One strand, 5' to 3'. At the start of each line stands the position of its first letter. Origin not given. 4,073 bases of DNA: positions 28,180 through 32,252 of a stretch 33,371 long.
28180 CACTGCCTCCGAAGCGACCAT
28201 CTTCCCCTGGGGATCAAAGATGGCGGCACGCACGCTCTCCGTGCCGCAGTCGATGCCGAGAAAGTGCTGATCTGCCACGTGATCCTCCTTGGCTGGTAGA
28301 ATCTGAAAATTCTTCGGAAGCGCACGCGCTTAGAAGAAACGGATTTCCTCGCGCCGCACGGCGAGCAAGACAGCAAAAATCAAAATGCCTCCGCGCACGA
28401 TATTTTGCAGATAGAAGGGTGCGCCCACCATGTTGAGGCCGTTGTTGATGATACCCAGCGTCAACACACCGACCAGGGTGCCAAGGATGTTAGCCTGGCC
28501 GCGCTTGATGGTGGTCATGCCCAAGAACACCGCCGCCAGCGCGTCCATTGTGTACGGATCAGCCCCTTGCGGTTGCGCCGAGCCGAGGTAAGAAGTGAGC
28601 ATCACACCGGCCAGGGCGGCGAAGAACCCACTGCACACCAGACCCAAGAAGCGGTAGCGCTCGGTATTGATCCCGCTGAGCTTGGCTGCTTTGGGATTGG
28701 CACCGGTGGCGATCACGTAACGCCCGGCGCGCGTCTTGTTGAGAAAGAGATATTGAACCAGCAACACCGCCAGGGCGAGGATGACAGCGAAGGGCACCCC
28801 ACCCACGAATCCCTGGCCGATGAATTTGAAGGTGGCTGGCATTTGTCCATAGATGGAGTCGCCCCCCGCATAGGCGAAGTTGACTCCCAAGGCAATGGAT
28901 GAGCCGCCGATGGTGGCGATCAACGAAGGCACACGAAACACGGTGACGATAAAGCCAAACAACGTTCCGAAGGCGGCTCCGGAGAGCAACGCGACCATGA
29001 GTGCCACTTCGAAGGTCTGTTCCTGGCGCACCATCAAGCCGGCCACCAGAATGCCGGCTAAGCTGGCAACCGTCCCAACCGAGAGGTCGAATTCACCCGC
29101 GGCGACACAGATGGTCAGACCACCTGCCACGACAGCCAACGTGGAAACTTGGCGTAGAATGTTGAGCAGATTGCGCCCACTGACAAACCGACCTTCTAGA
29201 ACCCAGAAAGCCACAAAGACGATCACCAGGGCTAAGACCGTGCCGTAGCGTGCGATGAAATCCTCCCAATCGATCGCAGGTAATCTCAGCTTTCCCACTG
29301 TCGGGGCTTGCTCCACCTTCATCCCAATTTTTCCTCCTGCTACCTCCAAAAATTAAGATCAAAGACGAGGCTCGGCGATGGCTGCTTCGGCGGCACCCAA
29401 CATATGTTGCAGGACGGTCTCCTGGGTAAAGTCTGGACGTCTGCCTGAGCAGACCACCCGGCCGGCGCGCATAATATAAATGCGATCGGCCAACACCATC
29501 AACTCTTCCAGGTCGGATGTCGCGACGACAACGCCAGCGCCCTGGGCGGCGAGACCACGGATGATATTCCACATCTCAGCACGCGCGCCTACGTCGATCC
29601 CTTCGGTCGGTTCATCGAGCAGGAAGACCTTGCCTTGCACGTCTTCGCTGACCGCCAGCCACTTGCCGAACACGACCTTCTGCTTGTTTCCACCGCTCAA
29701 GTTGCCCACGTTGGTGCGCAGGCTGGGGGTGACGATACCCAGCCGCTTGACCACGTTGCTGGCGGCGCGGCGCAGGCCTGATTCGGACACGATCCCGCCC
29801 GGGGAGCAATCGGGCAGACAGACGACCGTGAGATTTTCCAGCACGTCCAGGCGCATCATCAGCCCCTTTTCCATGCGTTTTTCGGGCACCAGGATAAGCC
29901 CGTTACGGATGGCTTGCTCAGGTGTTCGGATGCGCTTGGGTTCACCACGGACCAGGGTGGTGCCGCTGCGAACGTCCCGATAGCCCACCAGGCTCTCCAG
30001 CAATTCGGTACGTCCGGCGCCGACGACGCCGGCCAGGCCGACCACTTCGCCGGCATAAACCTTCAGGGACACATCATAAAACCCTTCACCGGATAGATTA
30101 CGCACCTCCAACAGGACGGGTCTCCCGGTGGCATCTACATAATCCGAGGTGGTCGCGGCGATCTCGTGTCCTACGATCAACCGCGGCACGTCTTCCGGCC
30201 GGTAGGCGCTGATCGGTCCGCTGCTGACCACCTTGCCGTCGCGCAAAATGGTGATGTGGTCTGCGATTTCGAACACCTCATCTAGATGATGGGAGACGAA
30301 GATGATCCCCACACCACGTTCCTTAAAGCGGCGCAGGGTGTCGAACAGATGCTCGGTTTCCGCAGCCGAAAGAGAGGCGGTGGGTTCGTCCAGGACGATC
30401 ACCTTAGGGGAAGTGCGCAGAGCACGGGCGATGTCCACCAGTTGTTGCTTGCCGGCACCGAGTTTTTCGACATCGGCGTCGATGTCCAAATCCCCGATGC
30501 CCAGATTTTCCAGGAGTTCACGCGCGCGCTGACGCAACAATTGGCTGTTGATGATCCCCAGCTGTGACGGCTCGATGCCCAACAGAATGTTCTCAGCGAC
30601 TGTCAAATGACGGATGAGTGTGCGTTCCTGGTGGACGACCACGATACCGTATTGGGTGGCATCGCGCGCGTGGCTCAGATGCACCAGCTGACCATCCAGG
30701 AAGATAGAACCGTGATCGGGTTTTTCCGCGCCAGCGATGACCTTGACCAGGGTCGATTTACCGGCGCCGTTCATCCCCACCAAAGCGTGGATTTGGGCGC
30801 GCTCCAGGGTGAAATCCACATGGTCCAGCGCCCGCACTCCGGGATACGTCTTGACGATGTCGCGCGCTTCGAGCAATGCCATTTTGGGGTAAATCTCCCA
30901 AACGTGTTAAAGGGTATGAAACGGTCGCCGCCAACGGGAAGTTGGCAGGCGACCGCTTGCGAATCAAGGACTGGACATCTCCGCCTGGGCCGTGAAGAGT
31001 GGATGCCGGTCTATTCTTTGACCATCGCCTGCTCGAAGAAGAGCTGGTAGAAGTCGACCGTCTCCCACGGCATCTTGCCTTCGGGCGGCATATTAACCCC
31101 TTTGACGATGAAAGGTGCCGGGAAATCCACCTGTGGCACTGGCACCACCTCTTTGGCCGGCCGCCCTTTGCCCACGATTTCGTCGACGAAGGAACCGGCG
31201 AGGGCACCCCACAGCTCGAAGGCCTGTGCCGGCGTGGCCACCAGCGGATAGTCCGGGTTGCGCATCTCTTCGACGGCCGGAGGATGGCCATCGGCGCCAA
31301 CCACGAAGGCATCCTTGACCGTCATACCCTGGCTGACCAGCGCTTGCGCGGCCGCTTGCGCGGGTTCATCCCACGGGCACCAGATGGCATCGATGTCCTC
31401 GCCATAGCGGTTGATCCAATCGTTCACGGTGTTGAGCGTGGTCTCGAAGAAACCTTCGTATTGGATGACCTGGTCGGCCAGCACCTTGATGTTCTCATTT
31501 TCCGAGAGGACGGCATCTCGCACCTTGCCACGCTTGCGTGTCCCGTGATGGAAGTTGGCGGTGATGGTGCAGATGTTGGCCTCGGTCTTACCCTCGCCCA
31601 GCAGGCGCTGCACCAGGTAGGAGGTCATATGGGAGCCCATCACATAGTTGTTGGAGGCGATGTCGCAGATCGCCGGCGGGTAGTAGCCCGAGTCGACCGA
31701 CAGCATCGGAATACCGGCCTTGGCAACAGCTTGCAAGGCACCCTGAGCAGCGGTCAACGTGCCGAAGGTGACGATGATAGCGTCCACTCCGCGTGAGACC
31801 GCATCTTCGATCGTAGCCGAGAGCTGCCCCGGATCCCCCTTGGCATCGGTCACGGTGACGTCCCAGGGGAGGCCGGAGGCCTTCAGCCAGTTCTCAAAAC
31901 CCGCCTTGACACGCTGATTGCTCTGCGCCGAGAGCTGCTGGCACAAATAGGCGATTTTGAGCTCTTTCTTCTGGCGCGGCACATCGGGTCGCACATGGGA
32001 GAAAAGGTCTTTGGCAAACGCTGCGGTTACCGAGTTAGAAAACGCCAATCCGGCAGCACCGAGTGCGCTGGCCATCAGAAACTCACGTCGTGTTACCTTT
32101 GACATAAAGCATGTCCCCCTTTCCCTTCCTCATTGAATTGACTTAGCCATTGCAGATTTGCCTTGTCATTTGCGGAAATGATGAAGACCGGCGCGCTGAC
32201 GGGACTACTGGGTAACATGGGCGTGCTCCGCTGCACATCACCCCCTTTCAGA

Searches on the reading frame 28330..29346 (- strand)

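Call 14: search_protein_families(library=pfam, proteins=[window:28330-29346:-], max_evalue=0.00001)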
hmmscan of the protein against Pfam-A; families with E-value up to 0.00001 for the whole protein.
window:28330-29346:- (338 aa): 1 family
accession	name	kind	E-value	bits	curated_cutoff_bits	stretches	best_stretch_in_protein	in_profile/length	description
PF02653.21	BPD_transp_2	-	6.2e-45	153.9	26.8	1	59-326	1-269/269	Branched-chain amino acid transport system / permease component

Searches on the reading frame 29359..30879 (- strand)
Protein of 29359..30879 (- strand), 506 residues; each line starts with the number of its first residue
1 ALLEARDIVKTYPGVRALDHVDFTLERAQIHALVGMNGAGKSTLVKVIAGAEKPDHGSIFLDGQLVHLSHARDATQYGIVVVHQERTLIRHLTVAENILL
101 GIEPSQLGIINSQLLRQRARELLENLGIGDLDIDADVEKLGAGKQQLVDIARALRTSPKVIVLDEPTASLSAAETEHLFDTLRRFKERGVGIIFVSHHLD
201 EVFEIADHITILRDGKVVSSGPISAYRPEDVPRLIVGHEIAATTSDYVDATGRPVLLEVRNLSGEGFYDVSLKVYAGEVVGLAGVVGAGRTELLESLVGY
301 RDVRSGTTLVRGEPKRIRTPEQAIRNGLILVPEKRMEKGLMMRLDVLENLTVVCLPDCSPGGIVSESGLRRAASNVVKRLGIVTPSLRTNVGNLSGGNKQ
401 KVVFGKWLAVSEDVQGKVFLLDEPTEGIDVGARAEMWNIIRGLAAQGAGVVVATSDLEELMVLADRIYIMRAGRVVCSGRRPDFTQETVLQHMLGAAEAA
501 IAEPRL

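Call 14: search_protein_families(library=pfam, proteins=[window:29359-30879:-], max_evalue=0.00001)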
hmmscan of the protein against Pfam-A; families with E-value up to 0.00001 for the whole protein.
window:29359-30879:- (506 aa): 2 families
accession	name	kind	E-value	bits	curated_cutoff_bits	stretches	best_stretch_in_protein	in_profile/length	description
PF00005.33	ABC_tran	-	2.1e-48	164.8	25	2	18-168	1-137/137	ABC transporter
PF13304.12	AAA_21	-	3.5e-11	44.2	27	0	143-198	241-299/304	AAA domain, putative AbiEii toxin, Type IV TA system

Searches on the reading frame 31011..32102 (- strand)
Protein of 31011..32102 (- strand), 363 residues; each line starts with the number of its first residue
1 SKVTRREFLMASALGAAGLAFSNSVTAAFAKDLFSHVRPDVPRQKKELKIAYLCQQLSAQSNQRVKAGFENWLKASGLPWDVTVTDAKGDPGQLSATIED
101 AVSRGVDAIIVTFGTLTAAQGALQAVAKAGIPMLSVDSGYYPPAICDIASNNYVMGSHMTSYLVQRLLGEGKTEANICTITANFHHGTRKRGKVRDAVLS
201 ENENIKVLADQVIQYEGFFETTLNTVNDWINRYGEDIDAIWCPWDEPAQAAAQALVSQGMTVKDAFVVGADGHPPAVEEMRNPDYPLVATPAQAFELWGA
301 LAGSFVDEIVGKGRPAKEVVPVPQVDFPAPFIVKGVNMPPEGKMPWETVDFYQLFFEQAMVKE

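Call 14: search_protein_families(library=pfam, proteins=[window:31011-32102:-], max_evalue=0.00001)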
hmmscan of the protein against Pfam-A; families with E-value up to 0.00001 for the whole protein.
window:31011-32102:- (363 aa): 3 families
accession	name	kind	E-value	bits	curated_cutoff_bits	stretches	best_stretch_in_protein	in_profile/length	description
PF13407.12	Peripla_BP_4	-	5.3e-29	102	35.1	1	58-299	9-243/258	Periplasmic binding protein domain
PF00532.27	Peripla_BP_1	-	1.3e-07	31.8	22.2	1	76-266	28-213/281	Periplasmic binding proteins and sugar binding domain of LacI family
PF13377.12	Peripla_BP_3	-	2.3e-07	31.5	26.5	0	49-174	11-152/167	Periplasmic binding protein-like domain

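Call 65: search_protein_families(library=ncbifam, proteins=[window:31011-32102:-], max_evalue=1e-10)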
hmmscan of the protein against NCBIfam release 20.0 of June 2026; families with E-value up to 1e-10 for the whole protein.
window:31011-32102:- (363 aa): 2 families
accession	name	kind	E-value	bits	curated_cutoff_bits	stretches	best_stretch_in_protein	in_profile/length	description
NF007936.0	PRK10653.1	equivalog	6.3e-16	58.5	337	1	74-323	51-289/295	ribose ABC transporter substrate-binding protein RbsB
NF007254.0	PRK09701.1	equivalog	3.4e-11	42.9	335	0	48-293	25-270/311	D-allose transporter substrate-binding protein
